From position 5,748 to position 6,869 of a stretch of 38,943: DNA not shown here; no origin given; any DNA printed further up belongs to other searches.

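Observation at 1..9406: Seven-gene expanded Type III R-M operon (helicase, small ORF, Rad50-like ATPase, orphan, Mod, kinase-like, Res): a candidate MADS-like multi-component defence system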

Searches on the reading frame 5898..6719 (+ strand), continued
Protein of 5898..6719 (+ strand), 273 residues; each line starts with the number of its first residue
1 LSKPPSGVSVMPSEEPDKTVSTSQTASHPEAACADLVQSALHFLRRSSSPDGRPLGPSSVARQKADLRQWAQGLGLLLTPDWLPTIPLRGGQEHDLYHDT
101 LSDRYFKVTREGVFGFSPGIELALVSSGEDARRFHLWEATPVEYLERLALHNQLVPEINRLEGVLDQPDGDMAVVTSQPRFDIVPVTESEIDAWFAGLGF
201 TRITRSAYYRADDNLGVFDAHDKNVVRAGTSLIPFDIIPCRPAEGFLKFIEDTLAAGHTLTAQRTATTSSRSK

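Call 51: search_protein_families(library=pfam, proteins=[L091:4706-6022:+, L095:3753-6071:+, L096:55-1425:+, L096:2575-3954:+, L107:2149-3612:+, L110:1603-3126:+, L111:8635-10308:+, L121:301-2493:+, L112:11649-14627:+, L111:6993-7886:+], max_evalue=0.00001)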
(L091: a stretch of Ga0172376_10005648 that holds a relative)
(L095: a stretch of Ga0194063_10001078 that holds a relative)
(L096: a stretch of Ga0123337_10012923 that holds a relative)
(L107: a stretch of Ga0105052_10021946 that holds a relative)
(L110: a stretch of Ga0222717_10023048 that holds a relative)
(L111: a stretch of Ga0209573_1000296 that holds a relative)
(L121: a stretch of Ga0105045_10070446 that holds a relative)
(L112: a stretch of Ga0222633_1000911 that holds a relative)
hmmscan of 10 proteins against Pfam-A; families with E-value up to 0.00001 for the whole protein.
L091:4706-6022:+ (439 aa): 0 families

L095:3753-6071:+ (773 aa): 4 families
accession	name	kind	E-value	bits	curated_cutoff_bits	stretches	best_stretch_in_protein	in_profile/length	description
PF00270.35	DEAD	-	7.8e-15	55.4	26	1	280-437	19-161/167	DEAD/DEAH box helicase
PF22590.2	Cas3-like_C_2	-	8.9e-14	52.1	27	1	492-585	4-105/106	CRISPR-associated nuclease/helicase Cas3, C-terminal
PF04851.21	ResIII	-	6.3e-08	33.1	22.5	1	280-408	28-139/164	Type III restriction enzyme, res subunit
PF00271.37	Helicase_C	-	1.3e-06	29.1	23.5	0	486-585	11-110/110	Helicase conserved C-terminal domain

L096:55-1425:+ (457 aa): 1 family
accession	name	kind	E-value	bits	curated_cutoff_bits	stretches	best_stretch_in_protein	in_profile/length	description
PF02384.22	N6_Mtase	-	2.3e-59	201.7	20.4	1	44-343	5-279/311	N-6 DNA Methylase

L096:2575-3954:+ (460 aa): 1 family
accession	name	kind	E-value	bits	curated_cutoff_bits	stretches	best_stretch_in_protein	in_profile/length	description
PF01420.25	Methylase_S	-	2.5e-10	41.3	22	1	70-195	42-156/168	Type I restriction modification DNA specificity domain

L107:2149-3612:+ (488 aa): 0 families

L110:1603-3126:+ (508 aa): 0 families

L111:8635-10308:+ (558 aa): 3 families
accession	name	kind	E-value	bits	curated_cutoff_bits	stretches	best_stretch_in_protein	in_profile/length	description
PF03747.19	ADP_ribosyl_GH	-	3.3e-75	253.8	26.2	1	251-529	1-287/287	ADP-ribosylglycohydrolase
PF22784.1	PTP-SAK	-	5.7e-13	49.6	27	1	73-228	4-146/153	Swiss Army Knife protein, DSP-PTPase phosphatase domain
PF22785.1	Tc-R-P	-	4.8e-10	40.4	27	1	97-194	14-100/106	Polymorphic toxin system, DSP-PTPase phosphatase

L121:301-2493:+ (731 aa): 0 families

L112:11649-14627:+ (993 aa): 1 family
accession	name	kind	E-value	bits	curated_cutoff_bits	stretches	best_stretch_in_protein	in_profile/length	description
PF13809.12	Tubulin_2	-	7e-34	118.1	27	1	5-350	1-354/356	Tubulin like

L111:6993-7886:+ (298 aa): 0 families

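Call 54: search_protein_families(library=padloc, proteins=[window:5928-6716:+], max_evalue=0.00001)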
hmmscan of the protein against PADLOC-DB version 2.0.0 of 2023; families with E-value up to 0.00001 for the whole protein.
window:5928-6716:+ (263 aa): 0 families

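Call 83: predict_structure(alignment_id=A4)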
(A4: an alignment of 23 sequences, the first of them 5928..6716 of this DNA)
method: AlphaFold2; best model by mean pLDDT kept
length: 263 residues; sequences in the alignment: 23
mean_pLDDT: 69.9   pTM: 0.70
mean pLDDT of the five models: 69.9, 69.6, 69.2, 68.7, 68.3
residues with pLDDT >= 90: 45; 70-90: 123; 50-70: 34; < 50: 61
segments of 3 or more residues with pLDDT < 50: 1-23, 42-44, 105-127, 253-263
pLDDT, mean of each block of 10 residues (from residue 1): 34 28 72 75 62 90 92 79 79 86 39 36 46 86 86 88 88 78 91 84 81 69 76 78 68 38 32
secondary structure, 60 per line:
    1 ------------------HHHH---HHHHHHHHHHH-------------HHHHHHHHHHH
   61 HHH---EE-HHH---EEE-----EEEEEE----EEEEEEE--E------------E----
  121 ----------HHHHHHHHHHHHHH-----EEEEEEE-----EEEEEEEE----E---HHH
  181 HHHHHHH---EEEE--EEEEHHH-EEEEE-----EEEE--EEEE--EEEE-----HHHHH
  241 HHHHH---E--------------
elements in order: H19-22 H26-36 H50-63 E76-78 E84-89 E94-100 H131-144 E150-156 E162-169 H178-187 E191-194 E197-200 E205-209 E215-218 E221-224 E227-230 H236-245

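Call 88: fold_search(model_id=the predicted structure, library=pdb)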
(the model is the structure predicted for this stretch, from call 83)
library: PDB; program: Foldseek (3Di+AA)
matches with E <= 10: 1753; with E <= 0.001: 0
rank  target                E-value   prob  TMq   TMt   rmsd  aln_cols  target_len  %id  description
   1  9eed                  2.2e-01  0.33  0.26  0.25  10.1       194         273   11  The Hanks-type kinase PknS from Xanthomonas citri bound to CHIR-124 (released 2025-11-26)
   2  5wcd_H                3.6e-01  0.10  0.14  0.17  14.0       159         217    8  Crystal structure of the broadly neutralizing Influenza A antibody VRC 315 04-1D02 Fab. (released 2017-08-23)
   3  6pyc_H                4.3e-01  0.09  0.14  0.17  12.5       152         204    9  Structure of kappa-on-heavy (KoH) antibody Fab bound to the cardiac hormone marinobufagenin (released 2019-12-25)
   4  6ofi_H                5.4e-01  0.08  0.13  0.16  14.5       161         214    7  CRYSTAL STRUCTURE OF the RV144 C1-C2 SPECIFIC ANTIBODY CH55 FAB IN COMPLEX WITH HIV-1 CLADE A/E GP120 (released 2020-06-24)
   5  2czj_G                6.1e-01  0.06  0.12  0.21  13.6       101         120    9  Crystal structure of the tRNA domain of tmRNA from Thermus thermophilus HB8 (released 2006-10-31)
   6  3sqo_H                6.5e-01  0.09  0.15  0.18  14.1       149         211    7  PCSK9 J16 Fab complex (released 2012-05-16)
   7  7bxa_H                7.8e-01  0.13  0.14  0.16  10.6        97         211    6  Crystal structure of PD-1 in complex with tislelizumab Fab (released 2020-06-10)
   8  3b2u_H                7.8e-01  0.06  0.13  0.15  14.5       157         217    8  Crystal structure of isolated domain III of the extracellular region of the epidermal growth factor receptor in comple (released 2008-02-19)
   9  6ea5_Q                8.3e-01  0.06  0.13  0.15  14.9       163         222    9  Structure of BDBV GPcl in complex with the pan-ebolavirus mAb ADI-15878 (released 2018-09-19)
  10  4mxw_H                9.3e-01  0.13  0.14  0.17  11.9       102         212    7  Structure of heterotrimeric lymphotoxin LTa1b2 bound to lymphotoxin beta receptor LTbR and anti-LTa Fab (released 2013-11-13)
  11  5u3k_H                9.3e-01  0.12  0.14  0.16  10.0        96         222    7  Crystal Structure of DH511.2 Fab in Complex with HIV-1 gp41 MPER 662-683 Peptide (released 2017-02-15)
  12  7lyw_A                9.3e-01  0.07  0.14  0.16  14.5       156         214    8  Crystal structure of the HCMV pentamer-specific antibody 2-25 (released 2021-08-11)
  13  9c24_H                9.9e-01  0.12  0.14  0.17  11.1        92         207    8  Fab F946 in complex with OspCB (released 2025-08-27)
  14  6pyd_H                9.9e-01  0.06  0.14  0.17  13.3       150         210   10  Structure of 3E9 antibody Fab bound to marinobufagenin (released 2019-12-25)
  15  8dgw_E                9.9e-01  0.06  0.14  0.17  13.9       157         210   10  Crystal structure of HCoV-HKU1 spike stem helix peptide in complex with Fab of broadly neutralizing antibody CC95.108  (released 2023-01-25)
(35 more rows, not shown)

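Call 92: find_related_loci(query=A4, collection=viral_contigs, flank=6000)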
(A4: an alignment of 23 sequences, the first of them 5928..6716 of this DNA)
Query A4 (263 aa) in viral_contigs; peptide patterns used: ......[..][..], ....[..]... (x = any residue, [..] = any of these).
14 stretches matched a pattern, but none encodes a relative of the query by tblastn (E <= 1e-3).

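Call 93: search_dna_similar(query=window:5928-6716:+, collection=phages, mode=protein, max_rows=10, max_evalue=0.001)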
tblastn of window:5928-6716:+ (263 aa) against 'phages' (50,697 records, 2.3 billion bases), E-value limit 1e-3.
No match.

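Call 94: search_dna_similar(query=window:5928-6716:+, collection=plasmids, mode=protein, max_rows=10, max_evalue=0.001)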
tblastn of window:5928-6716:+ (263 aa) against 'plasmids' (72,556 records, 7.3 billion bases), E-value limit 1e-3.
No match.

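Call 100: search_solved_structures(query=A4, max_evalue=10)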
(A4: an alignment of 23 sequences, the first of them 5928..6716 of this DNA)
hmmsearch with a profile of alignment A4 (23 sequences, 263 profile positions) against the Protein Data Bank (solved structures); distinct sequences matched with E-value up to 10: 0.
